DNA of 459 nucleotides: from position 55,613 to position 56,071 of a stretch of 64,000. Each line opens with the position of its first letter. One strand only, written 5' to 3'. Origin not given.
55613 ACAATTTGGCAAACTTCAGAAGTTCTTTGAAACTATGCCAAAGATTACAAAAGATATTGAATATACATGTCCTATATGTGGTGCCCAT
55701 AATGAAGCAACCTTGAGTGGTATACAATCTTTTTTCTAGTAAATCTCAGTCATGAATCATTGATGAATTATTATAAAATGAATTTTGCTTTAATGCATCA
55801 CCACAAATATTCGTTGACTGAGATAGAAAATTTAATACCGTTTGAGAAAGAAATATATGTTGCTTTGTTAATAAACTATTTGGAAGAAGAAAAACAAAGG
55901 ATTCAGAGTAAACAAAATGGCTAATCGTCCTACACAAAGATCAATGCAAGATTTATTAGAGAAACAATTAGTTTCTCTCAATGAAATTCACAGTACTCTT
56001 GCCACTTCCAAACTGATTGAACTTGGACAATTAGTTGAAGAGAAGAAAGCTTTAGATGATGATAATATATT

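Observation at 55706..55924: Candidate -1 programmed frameshift fusing gp26 to gp51, like lambda G/GT tail chaperones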

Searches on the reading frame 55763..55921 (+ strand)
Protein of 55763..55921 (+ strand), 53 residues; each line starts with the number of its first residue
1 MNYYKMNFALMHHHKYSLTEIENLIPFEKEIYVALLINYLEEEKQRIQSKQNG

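Call 4: search_protein_families(library=pfam, proteins=[window:55763-55921:+], max_evalue=0.1)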
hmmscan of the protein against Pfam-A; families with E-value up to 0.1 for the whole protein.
window:55763-55921:+ (53 aa): 1 family
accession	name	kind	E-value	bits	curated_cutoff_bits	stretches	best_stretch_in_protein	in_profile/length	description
PF04628.19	Sedlin_N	-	0.094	13.3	23.1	1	4-50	70-117/129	Sedlin, N-terminal conserved region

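Call 5: search_protein_families(library=phrogs, proteins=[window:55763-55921:+], max_evalue=0.1)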
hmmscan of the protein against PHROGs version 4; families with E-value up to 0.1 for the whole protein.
window:55763-55921:+ (53 aa): 4 families
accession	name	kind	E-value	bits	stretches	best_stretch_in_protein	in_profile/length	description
phrog_634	-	tail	6.4e-25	88.7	1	1-52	66-117/121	baseplate hub assembly catalyst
phrog_150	-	tail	0.00081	19.9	1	2-36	243-276/282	baseplate hub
phrog_23772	-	tail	0.064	13.9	1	3-46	197-241/244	baseplate protein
phrog_23070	-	unknown function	0.077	14.1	1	16-51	46-77/90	-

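Call 7: search_dna_similar(query=window:55763-55921:+, collection=phages, mode=protein, max_rows=60, max_evalue=0.001)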
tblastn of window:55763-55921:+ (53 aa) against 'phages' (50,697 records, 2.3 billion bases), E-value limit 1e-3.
Records with a match: 539; places in all: 539; records where one place covers at least 80% of the query: 525.
Best place of each record, by identity: 60-80% 160; <60% 379.
By first word of the organism name: Synechococcus 376; Cyanophage 61; Vibrio 51; Prochlorococcus 24; Marine 7; Sinorhizobium 7; Methylophilales 4; Pseudomonas 2; Caulobacter 2; Pelagibacter 1; and 4 more.
By host as written in the record: - 199; Synechococcus 107; Synechococcus sp. 38; Synechococcus sp. WH7803 28; Synechococcus sp. WH8102 20; Synechococcus sp. MW02 18; Synechococcus sp. WH 7803 15; Sinorhizobium meliloti 7; and 51 more.
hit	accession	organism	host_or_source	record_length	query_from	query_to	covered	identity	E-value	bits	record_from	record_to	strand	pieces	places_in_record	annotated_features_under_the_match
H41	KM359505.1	Prochlorococcus phage P-TIM68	Prochlorococcus sp. MIT9515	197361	2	53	98%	65.4%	9e-15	71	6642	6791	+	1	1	putative base plate hub assembly catalyst | hypothetical protein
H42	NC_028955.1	Prochlorococcus phage P-TIM68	Prochlorococcus sp. MIT9515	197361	2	53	98%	65.4%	9e-15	71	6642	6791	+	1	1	baseplate hub assembly catalyst | hypothetical protein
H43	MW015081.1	Synechococcus phage S-SRM01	Synechococcus sp. KCZYC6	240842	2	53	98%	65.4%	4e-14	69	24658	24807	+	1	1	hypothetical protein (x2)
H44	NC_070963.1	Synechococcus phage S-SRM01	Synechococcus sp. KCZYC6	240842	2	53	98%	65.4%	4e-14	69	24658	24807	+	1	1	baseplate hub assembly catalyst | hypothetical protein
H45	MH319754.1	Marine virus AG-345-L05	single cell amplified by WGA-X; seawater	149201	2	52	96%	66.7%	3e-15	72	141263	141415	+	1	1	record has no annotation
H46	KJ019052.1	Synechococcus phage ACG-2014f_Syn7803C7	-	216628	2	53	98%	63.5%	6e-17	77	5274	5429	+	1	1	base plate hub assembly catalyst | hypothetical protein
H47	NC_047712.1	Synechococcus phage ACG-2014f_Syn7803C7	-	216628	2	53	98%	63.5%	6e-17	77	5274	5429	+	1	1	baseplate hub assembly catalyst | hypothetical protein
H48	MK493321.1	Cyanophage S-RIM4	Synechococcus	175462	2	53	98%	63.5%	7e-16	74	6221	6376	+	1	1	baseplate hub assembly catalyst | hypothetical protein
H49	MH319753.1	Marine virus AG-345-F15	single cell amplified by WGA-X; seawater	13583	2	53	98%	63.5%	7e-15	71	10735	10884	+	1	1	record has no annotation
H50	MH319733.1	Marine virus AG-345-E02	single cell amplified by WGA-X; seawater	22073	2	53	98%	63.5%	1e-14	71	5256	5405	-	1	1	record has no annotation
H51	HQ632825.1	Prochlorococcus phage P-SSM5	Prochlorococcus marinus NATL2A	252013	2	53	98%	63.5%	1e-14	71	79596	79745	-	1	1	base plate hub assembly catalyst | hypothetical protein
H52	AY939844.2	Prochlorococcus phage P-SSM2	Prochlorococcus sp. NATL1A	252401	2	53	98%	63.5%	1e-14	71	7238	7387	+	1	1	gp51: gp51 | hypothetical protein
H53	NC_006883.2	Prochlorococcus phage P-SSM2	Prochlorococcus sp. NATL1A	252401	2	53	98%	63.5%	1e-14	71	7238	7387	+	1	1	gp51: baseplate hub assembly catalyst | hypothetical protein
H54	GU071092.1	Prochlorococcus phage P-SSM2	-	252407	2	53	98%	63.5%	1e-14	71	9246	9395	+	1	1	base plate hub assembly catalyst gp51 | conserved hypothetical protein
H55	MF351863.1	Synechococcus phage Bellamy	Synechococcus str. WH8109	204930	2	53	98%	63.5%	6e-14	69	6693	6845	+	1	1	11: baseplate hub assembly | 12: hypothetical protein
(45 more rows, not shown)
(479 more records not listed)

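Call 20: search_dna_similar(query=window:55763-55921:+, collection=phages, mode=protein, max_rows=60, max_evalue=0.01, rows=spread)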
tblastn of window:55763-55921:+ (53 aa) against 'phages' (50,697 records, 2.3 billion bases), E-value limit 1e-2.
Records with a match: 546; places in all: 546; records where one place covers at least 80% of the query: 530.
Best place of each record, by identity: 60-80% 160; <60% 386.
By first word of the organism name: Synechococcus 376; Cyanophage 61; Vibrio 52; Prochlorococcus 24; Marine 7; Sinorhizobium 7; Methylophilales 4; Pelagibacter 3; Pseudomonas 2; Ochrobactrum 2; and 7 more.
By host as written in the record: - 200; Synechococcus 107; Synechococcus sp. 38; Synechococcus sp. WH7803 28; Synechococcus sp. WH8102 20; Synechococcus sp. MW02 18; Synechococcus sp. WH 7803 15; Sinorhizobium meliloti 7; and 55 more.
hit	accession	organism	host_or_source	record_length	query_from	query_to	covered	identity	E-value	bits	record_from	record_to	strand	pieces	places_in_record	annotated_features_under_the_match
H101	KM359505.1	Prochlorococcus phage P-TIM68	Prochlorococcus sp. MIT9515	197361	2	53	98%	65.4%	9e-15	71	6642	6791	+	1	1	putative base plate hub assembly catalyst | hypothetical protein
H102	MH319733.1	Marine virus AG-345-E02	single cell amplified by WGA-X; seawater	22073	2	53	98%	63.5%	1e-14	71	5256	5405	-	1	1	record has no annotation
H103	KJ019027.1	Synechococcus phage S-MbCM6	-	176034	2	53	98%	62.3%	3e-14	69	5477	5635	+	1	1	hypothetical protein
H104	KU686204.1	Synechococcus phage S-CAM9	Synechococcus sp.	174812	2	48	89%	68.1%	1e-14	71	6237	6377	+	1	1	baseplate hub assembly catalyst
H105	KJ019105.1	Synechococcus phage ACG-2014f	-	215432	2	53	98%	61.5%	1e-16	76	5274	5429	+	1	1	base plate hub assembly catalyst | hypothetical protein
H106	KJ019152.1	Synechococcus phage ACG-2014f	-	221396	2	53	98%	61.5%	1e-16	76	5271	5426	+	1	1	base plate hub assembly catalyst | hypothetical protein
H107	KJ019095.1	Synechococcus phage ACG-2014f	-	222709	2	53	98%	61.5%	1e-16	76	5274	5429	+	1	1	base plate hub assembly catalyst | hypothetical protein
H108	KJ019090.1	Synechococcus phage ACG-2014f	-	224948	2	53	98%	61.5%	1e-16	76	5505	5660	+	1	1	base plate hub assembly catalyst | hypothetical protein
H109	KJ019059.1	Synechococcus phage ACG-2014f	-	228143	2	53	98%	61.5%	1e-16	76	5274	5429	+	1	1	base plate hub assembly catalyst | hypothetical protein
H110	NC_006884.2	Prochlorococcus phage P-SSM4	Prochlorococcus sp. NATL2A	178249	3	53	96%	61.1%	1e-13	68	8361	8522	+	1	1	gp51: baseplate hub assembly catalyst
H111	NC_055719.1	Synechococcus phage S-H35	Synechococcus sp. WH8102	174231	2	53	98%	59.6%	2e-14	70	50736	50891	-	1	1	baseplate hub assembly catalyst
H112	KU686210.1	Synechococcus phage S-WAM1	Synechococcus sp.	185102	1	53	100%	56.6%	2e-14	70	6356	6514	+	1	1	none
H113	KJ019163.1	Synechococcus phage ACG-2014a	-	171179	2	51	94%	60.0%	1e-13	68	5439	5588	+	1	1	base plate hub assembly catalyst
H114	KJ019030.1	Synechococcus phage ACG-2014a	-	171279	2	51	94%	60.0%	1e-13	68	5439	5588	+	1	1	base plate hub assembly catalyst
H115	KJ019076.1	Synechococcus phage ACG-2014a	-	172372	2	51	94%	60.0%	1e-13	68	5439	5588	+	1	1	base plate hub assembly catalyst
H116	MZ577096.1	Methylophilales phage Melnitz-2 EXVC040M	Methylophilales_sp._H5P1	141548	2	49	91%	62.0%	2e-13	67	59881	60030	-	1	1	baseplate hub assembly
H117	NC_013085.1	Synechococcus phage S-RSM4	-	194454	2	46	85%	64.4%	9e-14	68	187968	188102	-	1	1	g51: baseplate hub assembly catalyst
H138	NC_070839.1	Synechococcus phage S-SZBM1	Synechococcus sp. CB0101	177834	2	53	98%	51.9%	2e-12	64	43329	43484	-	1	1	baseplate hub assembly catalyst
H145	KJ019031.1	Synechococcus phage ACG-2014d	-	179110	3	52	94%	50.0%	3e-11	61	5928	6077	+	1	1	none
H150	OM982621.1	Pseudomonas phage Astolliot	Pseudomonas syringae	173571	2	49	91%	50.0%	1e-10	59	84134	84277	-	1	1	hypothetical protein (x2)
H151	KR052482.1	Sinorhizobium phage phiN3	Sinorhizobium meliloti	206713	2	51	94%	46.0%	1e-9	56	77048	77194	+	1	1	baseplate hub assembly catalyst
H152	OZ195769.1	Vibrio phage D482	Seawater and oysters mix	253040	3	48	87%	45.7%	2e-6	47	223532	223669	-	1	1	baseplate hub assembly catalyst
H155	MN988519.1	Rhizobium phage RHph_I1_18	Rhizobium phaseoli I1_18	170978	6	53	91%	43.1%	6e-3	37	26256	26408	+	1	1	putative baseplate hub assembly catalyst protein | hypothetical protein | putative baseplate hub subunit protein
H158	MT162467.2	Synechococcus phage S-H34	Synechococcus sp. MW02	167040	1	53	100%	37.0%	2e-4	42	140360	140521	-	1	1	baseplate hub assembly catalyst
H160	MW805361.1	Paraglaciecola Antarctic GD virus 1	Paraglaciecola sp. strain IceBac 372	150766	3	33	58%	45.2%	3e-3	38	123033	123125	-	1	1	baseplate hub assembly catalyst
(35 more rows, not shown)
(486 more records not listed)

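Call 21: get_annotated_region(hit=H53, flank=1500)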
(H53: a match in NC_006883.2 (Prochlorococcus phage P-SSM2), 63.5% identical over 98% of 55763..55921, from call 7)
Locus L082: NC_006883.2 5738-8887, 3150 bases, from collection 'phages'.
description: Prochlorococcus phage P-SSM2, complete genome.
organism: Prochlorococcus phage P-SSM2 (NCBI taxid 268746)
taxonomy: Viruses; Duplodnaviria; Heunggongvirae; Uroviricota; Caudoviricetes; Kyanoviridae; Salacisavirus; Salacisavirus pssm2
host: Prochlorococcus sp. NATL1A; source: -; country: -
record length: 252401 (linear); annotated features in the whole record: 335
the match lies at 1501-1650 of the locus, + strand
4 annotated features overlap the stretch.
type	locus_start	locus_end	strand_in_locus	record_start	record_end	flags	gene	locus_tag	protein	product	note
CDS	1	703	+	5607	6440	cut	-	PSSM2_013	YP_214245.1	hypothetical protein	T4-GC: 10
CDS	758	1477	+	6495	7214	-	gp26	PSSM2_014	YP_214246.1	baseplate hub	T4-GC: 11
CDS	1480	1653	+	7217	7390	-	gp51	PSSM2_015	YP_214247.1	baseplate hub assembly catalyst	T4-GC: 12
CDS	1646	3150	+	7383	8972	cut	-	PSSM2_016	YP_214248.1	hypothetical protein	T4-GC: 13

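Call 23: get_annotated_region(hit=H116, flank=1500)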
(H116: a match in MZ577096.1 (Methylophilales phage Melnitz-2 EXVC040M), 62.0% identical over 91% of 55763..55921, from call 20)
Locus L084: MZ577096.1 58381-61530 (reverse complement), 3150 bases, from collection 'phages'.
description: Methylophilales phage Melnitz-2 EXVC040M, complete genome.
organism: Methylophilales phage Melnitz-2 EXVC040M (NCBI taxid 2832340)
taxonomy: Viruses; Duplodnaviria; Heunggongvirae; Uroviricota; Caudoviricetes; Kyanoviridae
host: Methylophilales_sp._H5P1; source: -; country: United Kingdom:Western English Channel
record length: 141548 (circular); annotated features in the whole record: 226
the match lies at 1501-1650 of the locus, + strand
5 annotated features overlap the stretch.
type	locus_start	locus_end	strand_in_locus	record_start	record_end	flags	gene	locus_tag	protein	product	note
CDS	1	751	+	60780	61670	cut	-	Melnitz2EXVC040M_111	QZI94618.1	hypothetical protein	-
CDS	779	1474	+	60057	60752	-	-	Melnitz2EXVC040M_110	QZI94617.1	baseplate-like protein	T4 baseplate-like protein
CDS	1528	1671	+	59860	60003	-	-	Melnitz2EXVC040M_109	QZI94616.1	baseplate hub assembly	-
CDS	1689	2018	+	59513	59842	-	-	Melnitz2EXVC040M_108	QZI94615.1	hypothetical protein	-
CDS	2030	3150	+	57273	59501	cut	-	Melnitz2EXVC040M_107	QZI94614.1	hypothetical protein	-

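Call 24: get_annotated_region(hit=H150, flank=1500)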
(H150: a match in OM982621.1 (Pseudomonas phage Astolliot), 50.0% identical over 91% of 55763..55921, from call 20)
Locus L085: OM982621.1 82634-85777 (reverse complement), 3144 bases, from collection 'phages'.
description: Pseudomonas phage Astolliot, complete genome.
organism: Pseudomonas phage Astolliot (NCBI taxid 2928830)
taxonomy: Viruses; Duplodnaviria; Heunggongvirae; Uroviricota; Caudoviricetes; Otagovirus
host: Pseudomonas syringae; source: lake/soil sample; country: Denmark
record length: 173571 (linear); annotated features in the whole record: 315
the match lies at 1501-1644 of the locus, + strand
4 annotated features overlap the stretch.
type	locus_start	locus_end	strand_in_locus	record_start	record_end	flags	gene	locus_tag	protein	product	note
CDS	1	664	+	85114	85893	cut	-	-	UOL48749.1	hypothetical protein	-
CDS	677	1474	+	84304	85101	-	-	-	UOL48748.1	hypothetical protein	-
CDS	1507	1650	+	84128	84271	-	-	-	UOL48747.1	hypothetical protein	-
CDS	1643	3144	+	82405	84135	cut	-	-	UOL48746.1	hypothetical protein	-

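Call 25: get_annotated_region(hit=H151, flank=1500)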
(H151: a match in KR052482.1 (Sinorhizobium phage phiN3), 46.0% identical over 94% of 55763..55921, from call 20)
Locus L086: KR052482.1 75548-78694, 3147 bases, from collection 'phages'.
description: Sinorhizobium phage phiN3, complete genome.
organism: Sinorhizobium phage phiN3 (NCBI taxid 1647405)
taxonomy: Viruses; Duplodnaviria; Heunggongvirae; Uroviricota; Caudoviricetes; Emdodecavirus; Emdodecavirus N3
host: Sinorhizobium meliloti; source: -; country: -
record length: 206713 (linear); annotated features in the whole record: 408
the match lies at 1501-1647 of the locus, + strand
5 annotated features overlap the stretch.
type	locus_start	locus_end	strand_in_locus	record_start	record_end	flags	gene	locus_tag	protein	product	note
CDS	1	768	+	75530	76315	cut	-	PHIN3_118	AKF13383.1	tail tube monomer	gp116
CDS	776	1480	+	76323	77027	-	-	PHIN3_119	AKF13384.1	baseplate hub subunit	gp117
CDS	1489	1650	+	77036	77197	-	-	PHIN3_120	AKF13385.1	baseplate hub assembly catalyst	gp118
CDS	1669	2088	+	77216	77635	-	-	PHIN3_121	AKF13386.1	hypothetical protein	gp119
CDS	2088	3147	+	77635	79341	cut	-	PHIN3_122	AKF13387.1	hypothetical protein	gp120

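Call 26: get_annotated_region(hit=H152, flank=1500)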
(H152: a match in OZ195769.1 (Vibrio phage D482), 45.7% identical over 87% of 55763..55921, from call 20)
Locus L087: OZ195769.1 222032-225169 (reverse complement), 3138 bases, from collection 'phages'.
description: Vibrio phage D482 genome assembly, chromosome: VPD482_1.
organism: Vibrio phage D482 (NCBI taxid 3105245)
taxonomy: Viruses
host: -; source: Seawater and oysters mix; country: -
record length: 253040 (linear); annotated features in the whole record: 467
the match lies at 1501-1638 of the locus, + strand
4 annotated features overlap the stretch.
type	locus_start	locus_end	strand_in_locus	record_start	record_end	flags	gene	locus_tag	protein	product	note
CDS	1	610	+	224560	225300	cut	-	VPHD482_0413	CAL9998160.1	tail tube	-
CDS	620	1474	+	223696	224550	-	-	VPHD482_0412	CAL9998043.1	baseplate hub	-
CDS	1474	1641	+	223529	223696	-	-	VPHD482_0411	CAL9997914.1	baseplate hub assembly catalyst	-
CDS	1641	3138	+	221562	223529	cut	-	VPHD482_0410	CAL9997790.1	hypothetical protein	-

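Call 27: get_annotated_region(hit=H155, flank=1500)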
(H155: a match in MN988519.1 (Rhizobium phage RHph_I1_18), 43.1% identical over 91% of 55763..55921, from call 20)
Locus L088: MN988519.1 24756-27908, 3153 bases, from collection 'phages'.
description: Rhizobium phage RHph_I1_18, complete genome.
organism: Rhizobium phage RHph_I1_18 (NCBI taxid 2509726)
taxonomy: Viruses; Duplodnaviria; Heunggongvirae; Uroviricota; Caudoviricetes
host: Rhizobium phaseoli I1_18; source: agricultural lands; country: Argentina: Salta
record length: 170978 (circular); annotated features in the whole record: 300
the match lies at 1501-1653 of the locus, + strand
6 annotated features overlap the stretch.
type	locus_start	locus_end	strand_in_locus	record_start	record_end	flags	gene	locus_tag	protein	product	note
CDS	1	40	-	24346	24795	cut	-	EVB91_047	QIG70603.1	head completion protein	-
CDS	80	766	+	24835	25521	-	-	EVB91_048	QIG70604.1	tail tube protein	GO_function: GO:0005198 - structural molecule activity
CDS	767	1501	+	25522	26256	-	-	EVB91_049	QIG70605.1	putative baseplate hub subunit protein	-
CDS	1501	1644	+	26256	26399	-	-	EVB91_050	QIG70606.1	putative baseplate hub assembly catalyst protein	-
CDS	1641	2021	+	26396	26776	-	-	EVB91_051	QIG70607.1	hypothetical protein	-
CDS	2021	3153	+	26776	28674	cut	-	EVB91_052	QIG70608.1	tail tape measure protein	-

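Call 28: get_annotated_region(hit=H160, flank=1500)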
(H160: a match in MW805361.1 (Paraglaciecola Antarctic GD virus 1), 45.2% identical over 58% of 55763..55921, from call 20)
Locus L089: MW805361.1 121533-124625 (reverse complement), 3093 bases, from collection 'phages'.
description: Paraglaciecola Antarctic GD virus 1, complete genome.
organism: Paraglaciecola Antarctic GD virus 1 (NCBI taxid 2945130)
taxonomy: Viruses
host: Paraglaciecola sp. strain IceBac 372; source: -; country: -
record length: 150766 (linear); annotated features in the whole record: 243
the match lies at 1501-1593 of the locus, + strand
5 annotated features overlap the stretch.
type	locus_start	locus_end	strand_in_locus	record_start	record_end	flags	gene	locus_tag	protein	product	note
CDS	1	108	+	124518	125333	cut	-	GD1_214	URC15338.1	endonuclease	gp214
CDS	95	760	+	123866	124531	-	-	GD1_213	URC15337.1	baseplate wedge protein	gp213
CDS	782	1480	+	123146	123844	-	-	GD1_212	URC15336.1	baseplate protein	gp212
CDS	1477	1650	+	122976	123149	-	-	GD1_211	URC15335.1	baseplate hub assembly catalyst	gp211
CDS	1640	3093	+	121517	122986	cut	-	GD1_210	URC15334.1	hypothetical protein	gp210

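Call 29: get_annotated_region(hit=H117, flank=1500)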
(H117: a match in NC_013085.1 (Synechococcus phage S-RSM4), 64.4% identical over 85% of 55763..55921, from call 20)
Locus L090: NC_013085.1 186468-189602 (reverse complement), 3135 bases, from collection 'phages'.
description: Synechococcus phage S-RSM4, complete genome.
organism: Synechococcus phage S-RSM4 (NCBI taxid 555387)
taxonomy: Viruses; Duplodnaviria; Heunggongvirae; Uroviricota; Caudoviricetes; Kyanoviridae; Gibbetvirus; Gibbetvirus rsm4
host: -; source: -; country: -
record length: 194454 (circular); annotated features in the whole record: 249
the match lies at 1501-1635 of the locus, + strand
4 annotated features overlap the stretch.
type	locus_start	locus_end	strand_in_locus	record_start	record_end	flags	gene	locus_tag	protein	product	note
CDS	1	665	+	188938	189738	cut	-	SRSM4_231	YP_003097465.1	hypothetical cyanophage protein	-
CDS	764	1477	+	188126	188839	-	g26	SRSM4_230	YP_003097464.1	baseplate hub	-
CDS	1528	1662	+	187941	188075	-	g51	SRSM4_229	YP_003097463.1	baseplate hub assembly catalyst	-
CDS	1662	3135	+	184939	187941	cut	-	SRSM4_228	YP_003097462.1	2OG-Fe(II) oxygenase family like protein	Similar to peptidase M23 found in Prochlorococcus sp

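Call 30: get_annotated_region(hit=H158, flank=1500)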
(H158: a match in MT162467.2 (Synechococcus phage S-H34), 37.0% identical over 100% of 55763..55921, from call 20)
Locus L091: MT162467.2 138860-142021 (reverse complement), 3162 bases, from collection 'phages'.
description: Synechococcus phage S-H34, complete genome.
organism: Synechococcus phage S-H34 (NCBI taxid 2718942)
taxonomy: Viruses; Duplodnaviria; Heunggongvirae; Uroviricota; Caudoviricetes; Kyanoviridae; Makaravirus; Makaravirus thirtyfour
host: Synechococcus sp. MW02; source: -; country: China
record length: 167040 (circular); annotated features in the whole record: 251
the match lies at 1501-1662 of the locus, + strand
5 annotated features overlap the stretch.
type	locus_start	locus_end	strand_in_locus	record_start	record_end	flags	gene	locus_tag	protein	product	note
CDS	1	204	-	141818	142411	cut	-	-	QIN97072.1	hypothetical protein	-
CDS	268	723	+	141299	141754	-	-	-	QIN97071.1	head completion protein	-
CDS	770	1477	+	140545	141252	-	-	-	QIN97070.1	baseplate assembly chaperone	-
CDS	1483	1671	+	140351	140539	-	-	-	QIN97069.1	baseplate hub assembly catalyst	-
CDS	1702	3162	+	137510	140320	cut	-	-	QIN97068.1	hypothetical protein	-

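Call 31: get_annotated_region(hit=H110, flank=1500)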
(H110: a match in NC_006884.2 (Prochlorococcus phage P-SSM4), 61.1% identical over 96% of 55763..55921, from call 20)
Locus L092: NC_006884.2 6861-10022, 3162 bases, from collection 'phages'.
description: Prochlorococcus phage P-SSM4, complete genome.
organism: Prochlorococcus phage P-SSM4 (NCBI taxid 268747)
taxonomy: Viruses; Duplodnaviria; Heunggongvirae; Uroviricota; Caudoviricetes; Kyanoviridae; Ronodorvirus; Ronodorvirus ssm4
host: Prochlorococcus sp. NATL2A; source: -; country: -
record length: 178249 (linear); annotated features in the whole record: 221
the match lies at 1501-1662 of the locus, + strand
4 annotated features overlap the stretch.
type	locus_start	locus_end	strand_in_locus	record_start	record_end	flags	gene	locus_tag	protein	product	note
CDS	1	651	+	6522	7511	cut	-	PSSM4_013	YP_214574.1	hypothetical protein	T4-GC: 334; similar to Synechococcus phage S-SM1 protein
CDS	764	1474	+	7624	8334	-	gp26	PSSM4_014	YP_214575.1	baseplate hub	T4-GC: 11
CDS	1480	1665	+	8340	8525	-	gp51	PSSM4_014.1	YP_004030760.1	baseplate hub assembly catalyst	T4-GC: 12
CDS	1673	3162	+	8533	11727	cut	-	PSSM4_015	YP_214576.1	endolysin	T4-GC: 335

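Call 32: get_annotated_region(hit=H112, flank=1500)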
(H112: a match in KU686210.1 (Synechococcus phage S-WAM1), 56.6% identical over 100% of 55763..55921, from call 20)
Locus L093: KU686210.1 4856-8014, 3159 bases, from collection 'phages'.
description: Synechococcus phage S-WAM1 isolate 0810PA09, complete genome.
organism: Synechococcus phage S-WAM1 (NCBI taxid 1815521)
taxonomy: Viruses; Duplodnaviria; Heunggongvirae; Uroviricota; Caudoviricetes; Kyanoviridae; Sokavirus; Sokavirus swam1
host: Synechococcus sp.; source: -; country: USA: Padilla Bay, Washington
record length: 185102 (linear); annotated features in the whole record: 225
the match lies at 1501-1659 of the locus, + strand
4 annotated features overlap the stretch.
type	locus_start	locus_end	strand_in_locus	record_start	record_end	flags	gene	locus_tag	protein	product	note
CDS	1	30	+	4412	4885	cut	-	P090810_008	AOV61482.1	hypothetical protein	-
CDS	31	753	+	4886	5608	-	-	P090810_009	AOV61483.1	hypothetical protein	-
CDS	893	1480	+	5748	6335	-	-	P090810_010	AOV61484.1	baseplate hub subunit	-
CDS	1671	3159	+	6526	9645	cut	-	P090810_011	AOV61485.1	hypothetical protein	-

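Call 33: get_annotated_region(hit=H44, flank=1500)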
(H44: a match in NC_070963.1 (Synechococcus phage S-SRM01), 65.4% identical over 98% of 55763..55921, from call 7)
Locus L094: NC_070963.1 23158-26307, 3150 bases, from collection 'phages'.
description: Synechococcus phage S-SRM01, complete genome.
organism: Synechococcus phage S-SRM01 (NCBI taxid 2781608)
taxonomy: Viruses; Duplodnaviria; Heunggongvirae; Uroviricota; Caudoviricetes; Kyanoviridae; Serangoonvirus; Serangoonvirus essarone
host: Synechococcus sp. KCZYC6; source: Serangoon Reservoir; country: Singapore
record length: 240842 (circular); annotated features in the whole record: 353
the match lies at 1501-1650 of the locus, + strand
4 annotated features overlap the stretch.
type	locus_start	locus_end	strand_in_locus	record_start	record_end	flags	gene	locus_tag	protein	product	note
CDS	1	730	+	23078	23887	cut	-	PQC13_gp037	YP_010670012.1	tail tube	-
CDS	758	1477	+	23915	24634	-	-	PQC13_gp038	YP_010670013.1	baseplate hub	-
CDS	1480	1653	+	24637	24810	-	-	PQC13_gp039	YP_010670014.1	baseplate hub assembly catalyst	-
CDS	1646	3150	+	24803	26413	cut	-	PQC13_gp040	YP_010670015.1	hypothetical protein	-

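Call 34: get_annotated_region(hit=H145, flank=1500)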
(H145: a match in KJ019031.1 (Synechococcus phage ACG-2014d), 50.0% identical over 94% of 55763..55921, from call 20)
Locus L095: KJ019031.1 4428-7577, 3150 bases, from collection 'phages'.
description: Synechococcus phage ACG-2014d isolate Syn7803C48, complete genome.
organism: Synechococcus phage ACG-2014d (NCBI taxid 1493509)
taxonomy: Viruses; Duplodnaviria; Heunggongvirae; Uroviricota; Caudoviricetes; Kyanoviridae; Lowelvirus; Lowelvirus tuscon4d
host: -; source: -; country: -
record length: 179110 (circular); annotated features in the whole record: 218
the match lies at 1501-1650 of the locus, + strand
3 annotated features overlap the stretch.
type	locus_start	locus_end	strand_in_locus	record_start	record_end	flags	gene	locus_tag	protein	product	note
CDS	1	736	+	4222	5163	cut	-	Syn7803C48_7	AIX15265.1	hypothetical protein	-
CDS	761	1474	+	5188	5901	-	-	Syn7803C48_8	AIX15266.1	baseplate hub subunit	gp26 baseplate hub subunit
CDS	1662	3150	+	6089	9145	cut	-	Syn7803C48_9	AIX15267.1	hypothetical protein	-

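Call 35: get_annotated_region(hit=H138, flank=1500)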
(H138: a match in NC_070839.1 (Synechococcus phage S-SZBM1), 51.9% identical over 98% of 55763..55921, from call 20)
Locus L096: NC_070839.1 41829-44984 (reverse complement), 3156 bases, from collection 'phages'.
description: Synechococcus phage S-SZBM1, complete genome.
organism: Synechococcus phage S-SZBM1 (NCBI taxid 2926475)
taxonomy: Viruses; Duplodnaviria; Heunggongvirae; Uroviricota; Caudoviricetes; Kyanoviridae; Shenzhenivirus; Shenzhenivirus sszbm1
host: Synechococcus sp. CB0101; source: Shenzhen Bay; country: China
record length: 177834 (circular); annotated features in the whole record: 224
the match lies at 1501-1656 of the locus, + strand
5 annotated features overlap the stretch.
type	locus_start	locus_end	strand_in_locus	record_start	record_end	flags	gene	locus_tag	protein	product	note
CDS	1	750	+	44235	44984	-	-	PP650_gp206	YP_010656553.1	tail tube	-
CDS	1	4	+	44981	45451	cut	-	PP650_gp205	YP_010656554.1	DNA end protector protein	-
CDS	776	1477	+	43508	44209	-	-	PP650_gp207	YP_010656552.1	baseplate hub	-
CDS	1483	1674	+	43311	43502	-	-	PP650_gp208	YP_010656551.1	baseplate hub assembly catalyst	-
CDS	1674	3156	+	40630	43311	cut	-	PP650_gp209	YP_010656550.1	hypothetical protein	-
